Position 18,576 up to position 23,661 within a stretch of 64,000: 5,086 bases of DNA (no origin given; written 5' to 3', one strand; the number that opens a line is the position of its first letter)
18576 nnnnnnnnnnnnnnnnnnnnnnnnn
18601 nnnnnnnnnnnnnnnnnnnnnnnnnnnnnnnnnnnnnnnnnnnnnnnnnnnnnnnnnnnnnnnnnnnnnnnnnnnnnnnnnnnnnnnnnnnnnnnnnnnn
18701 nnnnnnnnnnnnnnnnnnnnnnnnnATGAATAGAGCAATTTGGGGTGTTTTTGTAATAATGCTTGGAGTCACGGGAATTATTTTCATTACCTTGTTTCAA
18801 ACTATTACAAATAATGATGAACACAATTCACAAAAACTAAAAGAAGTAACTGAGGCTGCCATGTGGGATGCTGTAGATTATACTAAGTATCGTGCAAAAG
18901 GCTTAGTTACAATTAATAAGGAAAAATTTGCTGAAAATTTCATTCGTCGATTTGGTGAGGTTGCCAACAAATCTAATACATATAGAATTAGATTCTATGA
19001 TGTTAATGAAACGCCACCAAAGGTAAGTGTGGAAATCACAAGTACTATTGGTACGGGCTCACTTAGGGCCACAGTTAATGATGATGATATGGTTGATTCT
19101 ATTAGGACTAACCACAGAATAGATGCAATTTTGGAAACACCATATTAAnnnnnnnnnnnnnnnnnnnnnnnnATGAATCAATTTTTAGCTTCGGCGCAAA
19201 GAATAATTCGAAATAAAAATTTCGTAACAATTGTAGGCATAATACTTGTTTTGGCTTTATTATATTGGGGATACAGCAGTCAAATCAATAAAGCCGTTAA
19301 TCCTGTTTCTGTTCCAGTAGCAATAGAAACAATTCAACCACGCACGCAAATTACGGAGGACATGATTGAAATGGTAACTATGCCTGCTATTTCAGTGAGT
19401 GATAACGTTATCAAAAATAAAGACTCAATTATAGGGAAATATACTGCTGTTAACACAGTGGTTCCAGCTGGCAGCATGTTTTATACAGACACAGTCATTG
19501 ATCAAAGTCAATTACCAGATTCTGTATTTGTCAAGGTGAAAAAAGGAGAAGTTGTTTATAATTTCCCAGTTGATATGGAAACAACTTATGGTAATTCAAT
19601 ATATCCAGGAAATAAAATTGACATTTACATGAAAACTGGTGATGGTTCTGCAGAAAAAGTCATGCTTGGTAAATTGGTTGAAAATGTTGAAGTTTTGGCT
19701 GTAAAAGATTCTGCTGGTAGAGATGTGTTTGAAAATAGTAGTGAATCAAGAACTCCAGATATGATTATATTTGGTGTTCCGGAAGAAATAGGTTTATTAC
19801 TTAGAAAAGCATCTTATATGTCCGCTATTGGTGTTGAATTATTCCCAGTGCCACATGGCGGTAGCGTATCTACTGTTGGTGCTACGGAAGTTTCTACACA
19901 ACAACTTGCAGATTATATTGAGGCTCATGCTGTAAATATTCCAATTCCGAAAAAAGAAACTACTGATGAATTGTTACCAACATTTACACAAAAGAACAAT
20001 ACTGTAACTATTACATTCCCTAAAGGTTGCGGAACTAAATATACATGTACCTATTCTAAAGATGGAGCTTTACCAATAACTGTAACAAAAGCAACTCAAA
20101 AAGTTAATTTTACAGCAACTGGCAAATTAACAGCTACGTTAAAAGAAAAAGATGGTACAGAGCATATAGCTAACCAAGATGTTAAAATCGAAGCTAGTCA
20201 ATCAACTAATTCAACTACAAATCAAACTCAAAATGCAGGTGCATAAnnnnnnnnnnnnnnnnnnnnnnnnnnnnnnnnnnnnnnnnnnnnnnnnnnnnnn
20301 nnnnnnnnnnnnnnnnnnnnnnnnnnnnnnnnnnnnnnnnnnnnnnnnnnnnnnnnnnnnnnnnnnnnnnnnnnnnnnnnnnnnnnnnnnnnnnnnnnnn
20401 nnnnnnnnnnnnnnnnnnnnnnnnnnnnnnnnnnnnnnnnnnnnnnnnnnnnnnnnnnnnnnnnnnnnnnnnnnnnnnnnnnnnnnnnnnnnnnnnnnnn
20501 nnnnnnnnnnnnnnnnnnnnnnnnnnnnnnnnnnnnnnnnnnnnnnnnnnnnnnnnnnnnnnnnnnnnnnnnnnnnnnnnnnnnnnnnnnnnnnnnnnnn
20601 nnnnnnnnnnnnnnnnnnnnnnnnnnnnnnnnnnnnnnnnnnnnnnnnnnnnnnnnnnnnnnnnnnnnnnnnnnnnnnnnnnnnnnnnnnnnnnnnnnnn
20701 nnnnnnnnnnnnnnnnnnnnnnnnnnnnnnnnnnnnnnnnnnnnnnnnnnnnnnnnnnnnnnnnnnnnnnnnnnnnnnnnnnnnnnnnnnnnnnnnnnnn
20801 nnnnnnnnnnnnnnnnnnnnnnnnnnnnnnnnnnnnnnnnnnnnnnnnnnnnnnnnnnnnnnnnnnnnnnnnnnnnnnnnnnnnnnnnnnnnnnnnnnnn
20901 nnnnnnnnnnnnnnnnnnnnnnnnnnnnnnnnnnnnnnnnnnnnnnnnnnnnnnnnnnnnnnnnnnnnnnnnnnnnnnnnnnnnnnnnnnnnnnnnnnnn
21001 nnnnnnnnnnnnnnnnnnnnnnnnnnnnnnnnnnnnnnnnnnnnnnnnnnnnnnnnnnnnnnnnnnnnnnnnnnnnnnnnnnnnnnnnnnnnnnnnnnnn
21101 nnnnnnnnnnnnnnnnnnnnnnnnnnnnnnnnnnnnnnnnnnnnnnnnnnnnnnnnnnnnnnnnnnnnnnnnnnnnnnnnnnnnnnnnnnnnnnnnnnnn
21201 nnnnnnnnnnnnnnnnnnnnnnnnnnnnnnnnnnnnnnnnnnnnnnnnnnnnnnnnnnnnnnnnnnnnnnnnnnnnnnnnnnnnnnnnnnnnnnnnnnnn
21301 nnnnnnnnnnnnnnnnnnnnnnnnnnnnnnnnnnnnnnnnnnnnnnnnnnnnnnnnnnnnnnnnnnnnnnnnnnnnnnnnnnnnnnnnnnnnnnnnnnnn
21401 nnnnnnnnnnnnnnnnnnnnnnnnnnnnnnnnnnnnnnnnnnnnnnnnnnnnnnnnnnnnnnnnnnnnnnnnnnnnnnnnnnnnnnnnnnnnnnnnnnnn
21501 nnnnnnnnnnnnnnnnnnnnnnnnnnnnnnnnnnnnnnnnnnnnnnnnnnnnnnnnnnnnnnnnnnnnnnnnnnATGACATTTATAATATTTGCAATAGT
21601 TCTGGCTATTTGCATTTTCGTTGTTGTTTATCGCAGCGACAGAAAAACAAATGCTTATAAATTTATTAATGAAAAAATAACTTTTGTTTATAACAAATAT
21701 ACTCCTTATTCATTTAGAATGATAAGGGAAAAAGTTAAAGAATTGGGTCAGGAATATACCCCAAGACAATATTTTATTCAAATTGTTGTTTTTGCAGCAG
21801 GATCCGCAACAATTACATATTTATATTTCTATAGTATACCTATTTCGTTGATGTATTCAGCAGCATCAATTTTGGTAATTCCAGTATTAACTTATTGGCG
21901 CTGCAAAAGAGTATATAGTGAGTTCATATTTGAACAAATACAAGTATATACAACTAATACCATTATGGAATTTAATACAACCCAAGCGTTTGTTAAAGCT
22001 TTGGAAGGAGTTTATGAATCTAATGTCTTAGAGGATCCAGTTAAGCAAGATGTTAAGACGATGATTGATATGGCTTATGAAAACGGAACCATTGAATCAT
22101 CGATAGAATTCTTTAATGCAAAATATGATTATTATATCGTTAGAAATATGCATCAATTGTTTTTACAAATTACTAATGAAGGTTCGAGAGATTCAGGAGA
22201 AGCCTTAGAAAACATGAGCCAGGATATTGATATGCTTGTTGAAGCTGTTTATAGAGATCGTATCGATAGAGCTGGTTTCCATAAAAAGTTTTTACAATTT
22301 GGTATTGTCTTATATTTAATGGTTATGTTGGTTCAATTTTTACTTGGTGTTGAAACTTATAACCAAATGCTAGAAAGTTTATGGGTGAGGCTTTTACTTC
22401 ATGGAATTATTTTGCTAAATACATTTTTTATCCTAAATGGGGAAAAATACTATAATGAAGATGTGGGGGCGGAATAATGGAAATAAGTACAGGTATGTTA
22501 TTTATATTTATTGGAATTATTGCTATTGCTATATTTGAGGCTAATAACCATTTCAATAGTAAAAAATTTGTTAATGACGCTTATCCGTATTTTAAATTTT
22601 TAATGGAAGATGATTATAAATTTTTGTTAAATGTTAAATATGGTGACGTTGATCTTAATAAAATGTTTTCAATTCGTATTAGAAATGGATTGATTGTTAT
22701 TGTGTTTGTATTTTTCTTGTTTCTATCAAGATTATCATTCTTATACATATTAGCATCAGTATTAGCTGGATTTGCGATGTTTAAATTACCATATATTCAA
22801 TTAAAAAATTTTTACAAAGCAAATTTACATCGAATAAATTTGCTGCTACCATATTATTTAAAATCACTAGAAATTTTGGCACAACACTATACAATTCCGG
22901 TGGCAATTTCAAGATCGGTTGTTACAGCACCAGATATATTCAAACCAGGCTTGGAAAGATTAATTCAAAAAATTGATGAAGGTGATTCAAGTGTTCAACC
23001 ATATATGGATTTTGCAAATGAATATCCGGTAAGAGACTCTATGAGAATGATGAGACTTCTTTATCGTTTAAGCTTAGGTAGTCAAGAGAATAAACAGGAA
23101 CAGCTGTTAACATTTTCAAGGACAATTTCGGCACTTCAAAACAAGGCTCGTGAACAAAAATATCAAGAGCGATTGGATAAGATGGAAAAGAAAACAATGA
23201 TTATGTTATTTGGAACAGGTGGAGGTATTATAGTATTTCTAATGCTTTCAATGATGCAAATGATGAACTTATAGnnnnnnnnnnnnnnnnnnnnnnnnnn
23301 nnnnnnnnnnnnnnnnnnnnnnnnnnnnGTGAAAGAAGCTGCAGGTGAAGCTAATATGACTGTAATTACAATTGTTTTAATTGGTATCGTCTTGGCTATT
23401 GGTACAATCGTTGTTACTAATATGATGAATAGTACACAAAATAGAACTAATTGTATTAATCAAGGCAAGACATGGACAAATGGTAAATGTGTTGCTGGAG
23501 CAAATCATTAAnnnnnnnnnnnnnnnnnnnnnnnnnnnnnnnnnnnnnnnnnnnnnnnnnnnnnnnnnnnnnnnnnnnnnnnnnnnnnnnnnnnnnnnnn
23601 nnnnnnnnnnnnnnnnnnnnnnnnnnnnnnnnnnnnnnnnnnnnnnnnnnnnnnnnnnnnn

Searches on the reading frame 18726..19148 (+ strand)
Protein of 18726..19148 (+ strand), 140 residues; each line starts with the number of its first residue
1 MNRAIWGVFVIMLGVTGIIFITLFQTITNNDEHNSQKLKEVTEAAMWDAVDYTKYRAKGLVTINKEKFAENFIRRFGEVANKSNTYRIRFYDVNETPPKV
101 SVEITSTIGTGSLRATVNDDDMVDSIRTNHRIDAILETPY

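Call 9: search_protein_families(library=pfam, proteins=[window:18726-19148:+], max_evalue=0.001)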
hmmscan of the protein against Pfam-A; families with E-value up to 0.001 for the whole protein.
window:18726-19148:+ (140 aa): 1 family
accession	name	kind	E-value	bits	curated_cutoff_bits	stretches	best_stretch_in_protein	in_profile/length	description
PF17424.7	DUF5411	-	2.5e-47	160.6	30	1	1-139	1-133/134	Family of unknown function (DUF5411)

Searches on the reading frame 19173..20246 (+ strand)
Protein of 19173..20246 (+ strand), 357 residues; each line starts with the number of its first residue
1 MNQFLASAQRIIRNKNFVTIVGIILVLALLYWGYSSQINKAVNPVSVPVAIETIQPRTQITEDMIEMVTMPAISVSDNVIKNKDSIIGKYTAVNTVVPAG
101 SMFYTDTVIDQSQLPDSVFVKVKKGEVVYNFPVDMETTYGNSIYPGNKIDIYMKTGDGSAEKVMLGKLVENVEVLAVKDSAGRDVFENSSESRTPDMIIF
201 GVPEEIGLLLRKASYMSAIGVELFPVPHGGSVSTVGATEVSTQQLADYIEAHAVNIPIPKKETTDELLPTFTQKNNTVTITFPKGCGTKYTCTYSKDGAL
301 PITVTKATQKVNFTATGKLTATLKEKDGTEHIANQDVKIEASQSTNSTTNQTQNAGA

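Call 9: search_protein_families(library=pfam, proteins=[window:19173-20246:+], max_evalue=0.001)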
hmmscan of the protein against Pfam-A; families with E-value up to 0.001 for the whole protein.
window:19173-20246:+ (357 aa): 1 family
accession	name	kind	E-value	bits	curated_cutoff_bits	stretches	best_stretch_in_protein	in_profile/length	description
PF16976.10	RcpC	-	8.7e-08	32.5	28.8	1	121-206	6-96/114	Flp pilus assembly protein RcpC/CpaB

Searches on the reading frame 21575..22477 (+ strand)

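Call 9: search_protein_families(library=pfam, proteins=[window:21575-22477:+], max_evalue=0.001)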
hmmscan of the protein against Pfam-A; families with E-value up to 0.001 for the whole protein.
window:21575-22477:+ (300 aa): 0 families

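Call 28: search_protein_families(library=pfam, proteins=[window:21575-22477:+], max_evalue=1)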
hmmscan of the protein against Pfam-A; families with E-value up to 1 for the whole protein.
window:21575-22477:+ (300 aa): 1 family
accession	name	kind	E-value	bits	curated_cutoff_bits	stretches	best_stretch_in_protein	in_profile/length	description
PF00335.26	Tetraspanin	-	0.41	10.7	32.1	1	2-40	83-121/225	Tetraspanin family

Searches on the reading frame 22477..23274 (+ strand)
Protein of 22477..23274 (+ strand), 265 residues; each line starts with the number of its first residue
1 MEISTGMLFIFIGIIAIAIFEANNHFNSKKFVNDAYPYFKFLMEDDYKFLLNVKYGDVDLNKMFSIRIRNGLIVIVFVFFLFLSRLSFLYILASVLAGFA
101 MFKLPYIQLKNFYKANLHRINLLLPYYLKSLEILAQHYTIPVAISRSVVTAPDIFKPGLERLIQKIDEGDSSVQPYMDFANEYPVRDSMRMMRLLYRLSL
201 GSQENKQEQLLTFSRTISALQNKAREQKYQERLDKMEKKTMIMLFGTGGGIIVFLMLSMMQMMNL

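Call 9: search_protein_families(library=pfam, proteins=[window:22477-23274:+], max_evalue=0.001)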
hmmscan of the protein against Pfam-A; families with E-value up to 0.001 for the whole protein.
window:22477-23274:+ (265 aa): 0 families

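Call 28: search_protein_families(library=pfam, proteins=[window:22477-23274:+], max_evalue=1)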
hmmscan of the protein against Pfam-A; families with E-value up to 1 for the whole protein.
window:22477-23274:+ (265 aa): 2 families
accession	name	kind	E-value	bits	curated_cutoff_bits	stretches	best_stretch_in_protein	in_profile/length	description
PF10423.15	AMNp_N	-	0.012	15.8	27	1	112-152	66-106/154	Bacterial AMP nucleoside phosphorylase N-terminus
PF09936.14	Methyltrn_RNA_4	-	0.12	12.7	22.6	1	206-259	99-151/182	SAM-dependent RNA methyltransferase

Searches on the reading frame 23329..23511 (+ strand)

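Call 28: search_protein_families(library=pfam, proteins=[window:23329-23511:+], max_evalue=1)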
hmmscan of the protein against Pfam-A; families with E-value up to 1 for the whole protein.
window:23329-23511:+ (60 aa): 1 family
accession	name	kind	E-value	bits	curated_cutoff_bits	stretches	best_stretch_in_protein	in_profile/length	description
PF17447.7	YkpC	-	0.011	16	27.7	1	12-44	9-41/42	Uncharacterized YkpC-like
